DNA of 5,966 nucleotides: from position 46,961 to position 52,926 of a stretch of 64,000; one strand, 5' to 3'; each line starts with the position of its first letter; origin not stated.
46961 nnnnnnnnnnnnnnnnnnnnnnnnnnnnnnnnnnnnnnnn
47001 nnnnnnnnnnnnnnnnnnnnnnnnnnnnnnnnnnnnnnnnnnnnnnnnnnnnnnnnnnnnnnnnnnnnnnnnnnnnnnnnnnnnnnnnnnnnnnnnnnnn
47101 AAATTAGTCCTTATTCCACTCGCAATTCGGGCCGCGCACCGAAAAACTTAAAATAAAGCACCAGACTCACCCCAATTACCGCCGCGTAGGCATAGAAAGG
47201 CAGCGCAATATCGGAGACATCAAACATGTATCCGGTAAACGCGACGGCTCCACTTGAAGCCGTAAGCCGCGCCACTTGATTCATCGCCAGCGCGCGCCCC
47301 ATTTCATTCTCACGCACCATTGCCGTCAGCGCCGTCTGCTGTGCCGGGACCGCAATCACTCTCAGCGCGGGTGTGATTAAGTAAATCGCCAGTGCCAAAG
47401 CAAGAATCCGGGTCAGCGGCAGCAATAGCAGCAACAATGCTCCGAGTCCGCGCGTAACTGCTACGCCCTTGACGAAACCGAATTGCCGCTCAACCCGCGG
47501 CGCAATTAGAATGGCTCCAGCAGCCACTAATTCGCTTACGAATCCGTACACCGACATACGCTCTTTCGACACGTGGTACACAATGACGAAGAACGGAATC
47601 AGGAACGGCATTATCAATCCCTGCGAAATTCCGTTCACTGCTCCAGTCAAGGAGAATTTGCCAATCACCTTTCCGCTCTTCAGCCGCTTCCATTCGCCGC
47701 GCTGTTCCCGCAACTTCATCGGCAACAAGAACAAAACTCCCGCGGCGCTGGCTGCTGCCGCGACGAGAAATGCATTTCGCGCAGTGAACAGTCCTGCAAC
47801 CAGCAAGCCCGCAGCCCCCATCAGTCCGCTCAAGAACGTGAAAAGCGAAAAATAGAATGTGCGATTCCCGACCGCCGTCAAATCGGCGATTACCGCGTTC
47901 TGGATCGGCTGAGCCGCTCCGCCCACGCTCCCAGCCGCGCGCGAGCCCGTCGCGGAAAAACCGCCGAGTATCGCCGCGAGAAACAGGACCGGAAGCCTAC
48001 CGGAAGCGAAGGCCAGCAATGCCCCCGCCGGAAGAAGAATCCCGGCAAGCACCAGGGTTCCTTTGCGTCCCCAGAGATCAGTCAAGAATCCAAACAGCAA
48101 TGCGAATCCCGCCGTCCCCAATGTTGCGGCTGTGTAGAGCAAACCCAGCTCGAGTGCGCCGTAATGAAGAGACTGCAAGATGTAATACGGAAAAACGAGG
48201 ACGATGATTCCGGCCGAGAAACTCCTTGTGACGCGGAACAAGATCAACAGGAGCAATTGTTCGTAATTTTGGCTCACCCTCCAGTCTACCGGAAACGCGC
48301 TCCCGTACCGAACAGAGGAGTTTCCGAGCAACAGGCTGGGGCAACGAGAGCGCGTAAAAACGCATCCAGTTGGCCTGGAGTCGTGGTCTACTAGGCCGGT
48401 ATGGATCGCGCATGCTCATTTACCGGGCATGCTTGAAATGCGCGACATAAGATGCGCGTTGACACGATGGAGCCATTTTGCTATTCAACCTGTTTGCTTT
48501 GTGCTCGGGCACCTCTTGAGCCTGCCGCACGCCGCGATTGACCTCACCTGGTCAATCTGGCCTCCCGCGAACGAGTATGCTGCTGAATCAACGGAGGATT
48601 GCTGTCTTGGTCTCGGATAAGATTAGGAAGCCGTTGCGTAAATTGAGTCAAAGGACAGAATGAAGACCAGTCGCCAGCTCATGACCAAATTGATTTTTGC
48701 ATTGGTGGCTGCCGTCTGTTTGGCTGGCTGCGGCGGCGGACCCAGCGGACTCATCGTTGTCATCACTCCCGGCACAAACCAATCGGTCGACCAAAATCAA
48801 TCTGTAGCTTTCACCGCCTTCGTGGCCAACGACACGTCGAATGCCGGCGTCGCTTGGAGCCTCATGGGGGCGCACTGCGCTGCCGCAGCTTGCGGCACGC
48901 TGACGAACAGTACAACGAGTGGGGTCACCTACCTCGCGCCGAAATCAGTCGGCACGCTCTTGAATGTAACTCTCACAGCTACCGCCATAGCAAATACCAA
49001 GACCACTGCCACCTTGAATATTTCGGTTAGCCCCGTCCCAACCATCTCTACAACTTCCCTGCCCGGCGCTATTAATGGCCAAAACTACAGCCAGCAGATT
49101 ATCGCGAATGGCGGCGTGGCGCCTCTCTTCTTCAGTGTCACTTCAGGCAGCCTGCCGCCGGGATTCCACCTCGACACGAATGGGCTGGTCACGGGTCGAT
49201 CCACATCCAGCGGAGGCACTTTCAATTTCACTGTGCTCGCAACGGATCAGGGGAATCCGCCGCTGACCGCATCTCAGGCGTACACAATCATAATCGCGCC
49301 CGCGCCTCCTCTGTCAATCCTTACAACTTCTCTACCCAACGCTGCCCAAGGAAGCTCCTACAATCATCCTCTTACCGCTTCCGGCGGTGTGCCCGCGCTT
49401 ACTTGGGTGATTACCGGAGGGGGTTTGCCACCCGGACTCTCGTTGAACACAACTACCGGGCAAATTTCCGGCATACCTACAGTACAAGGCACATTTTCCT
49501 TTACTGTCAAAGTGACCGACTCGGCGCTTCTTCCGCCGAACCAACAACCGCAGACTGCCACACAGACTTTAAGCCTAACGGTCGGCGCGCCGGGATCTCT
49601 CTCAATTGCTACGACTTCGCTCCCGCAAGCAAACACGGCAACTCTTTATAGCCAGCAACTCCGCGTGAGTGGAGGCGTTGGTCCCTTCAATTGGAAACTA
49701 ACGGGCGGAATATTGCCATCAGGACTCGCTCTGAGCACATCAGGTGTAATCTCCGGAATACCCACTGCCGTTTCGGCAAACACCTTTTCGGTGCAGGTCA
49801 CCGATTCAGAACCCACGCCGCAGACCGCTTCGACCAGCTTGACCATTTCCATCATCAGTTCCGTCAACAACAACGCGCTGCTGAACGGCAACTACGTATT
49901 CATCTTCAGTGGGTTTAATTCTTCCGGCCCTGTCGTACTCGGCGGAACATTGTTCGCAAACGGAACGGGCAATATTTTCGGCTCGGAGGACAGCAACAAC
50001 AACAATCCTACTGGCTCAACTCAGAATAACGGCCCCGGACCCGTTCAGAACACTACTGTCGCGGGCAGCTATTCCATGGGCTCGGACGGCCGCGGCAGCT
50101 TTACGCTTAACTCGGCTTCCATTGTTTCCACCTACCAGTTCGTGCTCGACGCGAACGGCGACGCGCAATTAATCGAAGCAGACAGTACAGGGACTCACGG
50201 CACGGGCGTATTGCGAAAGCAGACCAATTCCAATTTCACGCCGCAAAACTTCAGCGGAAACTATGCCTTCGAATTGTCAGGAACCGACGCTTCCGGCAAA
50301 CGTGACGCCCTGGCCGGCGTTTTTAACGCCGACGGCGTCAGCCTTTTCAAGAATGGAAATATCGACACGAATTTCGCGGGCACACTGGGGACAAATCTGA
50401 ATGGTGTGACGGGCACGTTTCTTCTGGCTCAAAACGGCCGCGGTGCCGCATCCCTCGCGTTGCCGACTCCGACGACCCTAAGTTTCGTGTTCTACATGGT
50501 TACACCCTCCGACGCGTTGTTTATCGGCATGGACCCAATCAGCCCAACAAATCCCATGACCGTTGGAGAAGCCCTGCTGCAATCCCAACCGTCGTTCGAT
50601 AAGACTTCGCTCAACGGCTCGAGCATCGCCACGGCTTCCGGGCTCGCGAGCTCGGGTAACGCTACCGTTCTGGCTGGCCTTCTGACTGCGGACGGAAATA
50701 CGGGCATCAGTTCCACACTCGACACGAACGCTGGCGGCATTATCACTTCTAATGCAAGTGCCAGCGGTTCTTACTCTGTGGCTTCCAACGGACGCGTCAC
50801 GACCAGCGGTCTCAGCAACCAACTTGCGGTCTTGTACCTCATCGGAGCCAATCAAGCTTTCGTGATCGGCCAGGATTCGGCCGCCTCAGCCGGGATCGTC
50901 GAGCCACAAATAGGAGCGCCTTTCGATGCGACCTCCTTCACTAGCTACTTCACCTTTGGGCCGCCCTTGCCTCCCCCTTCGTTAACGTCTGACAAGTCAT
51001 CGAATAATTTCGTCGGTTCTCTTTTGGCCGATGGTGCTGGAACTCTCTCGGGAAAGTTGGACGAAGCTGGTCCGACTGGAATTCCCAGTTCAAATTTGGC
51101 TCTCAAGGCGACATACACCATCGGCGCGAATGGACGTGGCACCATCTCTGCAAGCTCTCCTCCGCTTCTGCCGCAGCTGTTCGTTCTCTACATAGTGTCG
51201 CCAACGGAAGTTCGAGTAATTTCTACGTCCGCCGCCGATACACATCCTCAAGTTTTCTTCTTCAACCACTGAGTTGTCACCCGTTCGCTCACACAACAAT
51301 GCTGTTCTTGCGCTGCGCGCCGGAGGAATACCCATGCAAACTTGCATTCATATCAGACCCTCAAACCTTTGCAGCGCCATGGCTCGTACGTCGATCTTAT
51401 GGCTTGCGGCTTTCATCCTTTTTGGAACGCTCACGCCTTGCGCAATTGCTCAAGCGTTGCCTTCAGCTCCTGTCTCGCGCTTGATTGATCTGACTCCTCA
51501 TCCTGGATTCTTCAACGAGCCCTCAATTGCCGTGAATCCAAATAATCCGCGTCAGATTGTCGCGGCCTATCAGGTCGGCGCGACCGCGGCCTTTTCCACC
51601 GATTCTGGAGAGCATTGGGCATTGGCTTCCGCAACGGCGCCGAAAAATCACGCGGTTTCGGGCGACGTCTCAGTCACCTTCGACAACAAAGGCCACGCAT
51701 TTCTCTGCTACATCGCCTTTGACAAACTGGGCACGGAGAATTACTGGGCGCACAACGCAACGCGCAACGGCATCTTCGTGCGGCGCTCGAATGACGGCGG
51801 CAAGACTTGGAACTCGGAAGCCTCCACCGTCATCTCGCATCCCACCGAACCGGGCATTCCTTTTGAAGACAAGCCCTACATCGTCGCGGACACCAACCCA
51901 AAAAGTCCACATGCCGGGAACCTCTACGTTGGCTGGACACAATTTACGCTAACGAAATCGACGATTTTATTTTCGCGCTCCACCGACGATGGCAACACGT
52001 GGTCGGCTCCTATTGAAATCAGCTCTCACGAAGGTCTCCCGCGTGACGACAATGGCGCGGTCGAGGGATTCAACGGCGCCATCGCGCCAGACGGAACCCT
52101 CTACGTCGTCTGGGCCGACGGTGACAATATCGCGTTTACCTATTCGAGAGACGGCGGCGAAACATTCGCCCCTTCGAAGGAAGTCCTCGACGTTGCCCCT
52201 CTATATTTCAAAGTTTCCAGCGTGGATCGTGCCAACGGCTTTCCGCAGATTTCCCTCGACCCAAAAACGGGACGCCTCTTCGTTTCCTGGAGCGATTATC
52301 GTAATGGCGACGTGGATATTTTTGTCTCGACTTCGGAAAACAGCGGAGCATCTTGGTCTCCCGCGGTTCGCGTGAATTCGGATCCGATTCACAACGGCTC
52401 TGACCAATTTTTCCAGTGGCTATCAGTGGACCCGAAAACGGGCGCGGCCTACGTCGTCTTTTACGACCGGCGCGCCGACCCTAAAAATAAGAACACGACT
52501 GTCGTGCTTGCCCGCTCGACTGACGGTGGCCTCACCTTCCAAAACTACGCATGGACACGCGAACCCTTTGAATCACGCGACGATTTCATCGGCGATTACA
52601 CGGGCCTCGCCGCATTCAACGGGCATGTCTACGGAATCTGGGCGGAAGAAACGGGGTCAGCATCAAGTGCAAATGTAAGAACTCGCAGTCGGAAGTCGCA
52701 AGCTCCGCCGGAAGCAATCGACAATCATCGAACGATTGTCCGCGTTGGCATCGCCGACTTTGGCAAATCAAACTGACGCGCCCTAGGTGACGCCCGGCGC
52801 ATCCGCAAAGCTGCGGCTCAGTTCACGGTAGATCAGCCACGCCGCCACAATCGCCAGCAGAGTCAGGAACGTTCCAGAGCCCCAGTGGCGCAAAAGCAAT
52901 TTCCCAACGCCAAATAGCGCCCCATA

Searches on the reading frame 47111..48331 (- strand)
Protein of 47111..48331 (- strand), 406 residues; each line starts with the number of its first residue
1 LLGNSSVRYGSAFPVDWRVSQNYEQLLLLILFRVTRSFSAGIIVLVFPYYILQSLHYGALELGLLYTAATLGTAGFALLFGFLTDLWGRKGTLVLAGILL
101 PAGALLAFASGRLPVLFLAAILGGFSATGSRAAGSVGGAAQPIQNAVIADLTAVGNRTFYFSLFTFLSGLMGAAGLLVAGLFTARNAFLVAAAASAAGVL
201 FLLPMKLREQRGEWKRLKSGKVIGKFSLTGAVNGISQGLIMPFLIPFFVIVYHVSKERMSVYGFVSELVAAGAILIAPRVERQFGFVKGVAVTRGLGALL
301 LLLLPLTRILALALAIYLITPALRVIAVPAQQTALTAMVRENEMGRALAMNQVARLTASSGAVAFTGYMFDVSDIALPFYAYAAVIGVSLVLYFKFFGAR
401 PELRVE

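Call 23: search_protein_families(library=ncbifam, proteins=[window:47111-48331:-], max_evalue=0.00001)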
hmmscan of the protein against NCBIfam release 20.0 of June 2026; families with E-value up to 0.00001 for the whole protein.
window:47111-48331:- (406 aa): 0 families

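Call 89: search_protein_families(library=pfam, proteins=[window:47111-48331:-], max_evalue=0.00001)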
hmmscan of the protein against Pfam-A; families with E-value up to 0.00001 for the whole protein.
window:47111-48331:- (406 aa): 1 family
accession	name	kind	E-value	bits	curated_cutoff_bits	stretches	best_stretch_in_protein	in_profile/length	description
PF07690.21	MFS_1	-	7.1e-27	94.7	33.4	1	34-355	6-339/347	Major Facilitator Superfamily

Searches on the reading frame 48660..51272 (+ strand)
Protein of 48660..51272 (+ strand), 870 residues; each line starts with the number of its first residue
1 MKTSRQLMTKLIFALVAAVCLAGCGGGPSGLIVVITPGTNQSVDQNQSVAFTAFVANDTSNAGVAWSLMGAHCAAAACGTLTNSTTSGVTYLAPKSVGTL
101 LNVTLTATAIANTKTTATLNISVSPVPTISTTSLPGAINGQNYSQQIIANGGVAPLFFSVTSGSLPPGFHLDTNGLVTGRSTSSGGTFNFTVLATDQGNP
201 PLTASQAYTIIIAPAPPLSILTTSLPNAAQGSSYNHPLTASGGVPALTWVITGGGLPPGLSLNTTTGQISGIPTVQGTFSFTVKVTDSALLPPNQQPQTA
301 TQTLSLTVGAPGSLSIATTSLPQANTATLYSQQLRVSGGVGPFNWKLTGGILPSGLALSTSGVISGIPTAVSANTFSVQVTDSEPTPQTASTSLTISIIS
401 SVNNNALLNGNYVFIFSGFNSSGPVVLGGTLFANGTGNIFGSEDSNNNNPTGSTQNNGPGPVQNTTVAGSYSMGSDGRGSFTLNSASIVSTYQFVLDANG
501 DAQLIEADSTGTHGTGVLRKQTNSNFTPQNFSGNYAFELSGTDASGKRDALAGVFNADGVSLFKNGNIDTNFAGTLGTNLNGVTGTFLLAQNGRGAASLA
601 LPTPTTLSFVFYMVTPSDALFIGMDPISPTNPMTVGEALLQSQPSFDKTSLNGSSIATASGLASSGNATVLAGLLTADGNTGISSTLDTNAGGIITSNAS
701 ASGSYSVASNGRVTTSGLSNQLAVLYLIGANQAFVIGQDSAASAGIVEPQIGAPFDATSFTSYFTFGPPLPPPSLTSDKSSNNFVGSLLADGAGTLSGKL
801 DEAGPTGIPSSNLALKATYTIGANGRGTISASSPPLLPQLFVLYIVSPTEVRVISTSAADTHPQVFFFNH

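Call 89: search_protein_families(library=pfam, proteins=[window:48660-51272:+], max_evalue=0.00001)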
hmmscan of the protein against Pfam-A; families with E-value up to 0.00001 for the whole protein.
window:48660-51272:+ (870 aa): 1 family
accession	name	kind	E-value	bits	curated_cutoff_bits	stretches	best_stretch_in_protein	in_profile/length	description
PF05345.18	He_PIG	-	2.5e-24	85.9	24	3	221-308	5-95/96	Putative Ig domain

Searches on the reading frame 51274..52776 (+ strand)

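Call 89: search_protein_families(library=pfam, proteins=[window:51274-52776:+], max_evalue=0.00001)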
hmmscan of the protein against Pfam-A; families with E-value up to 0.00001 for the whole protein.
window:51274-52776:+ (500 aa): 5 families
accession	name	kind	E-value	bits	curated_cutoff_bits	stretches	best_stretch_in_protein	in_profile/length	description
PF13088.12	BNR_2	-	1.2e-11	45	31.4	0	82-181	164-250/277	BNR repeat-like domain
PF24316.1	Tli3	-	7.1e-08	33.3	27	0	403-426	77-100/129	T6SS Tli3 immunity protein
PF02012.26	BNR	-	9.3e-08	31.4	27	0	171-180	2-11/12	BNR/Asp-box repeat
PF21471.3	Reelin_subrepeat-B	-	4.2e-07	30.2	27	0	401-426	51-76/127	Reelin subrepeat B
PF15892.11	BNR_4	-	3.4e-06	27.1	27.3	0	270-425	47-196/272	BNR repeat-containing family member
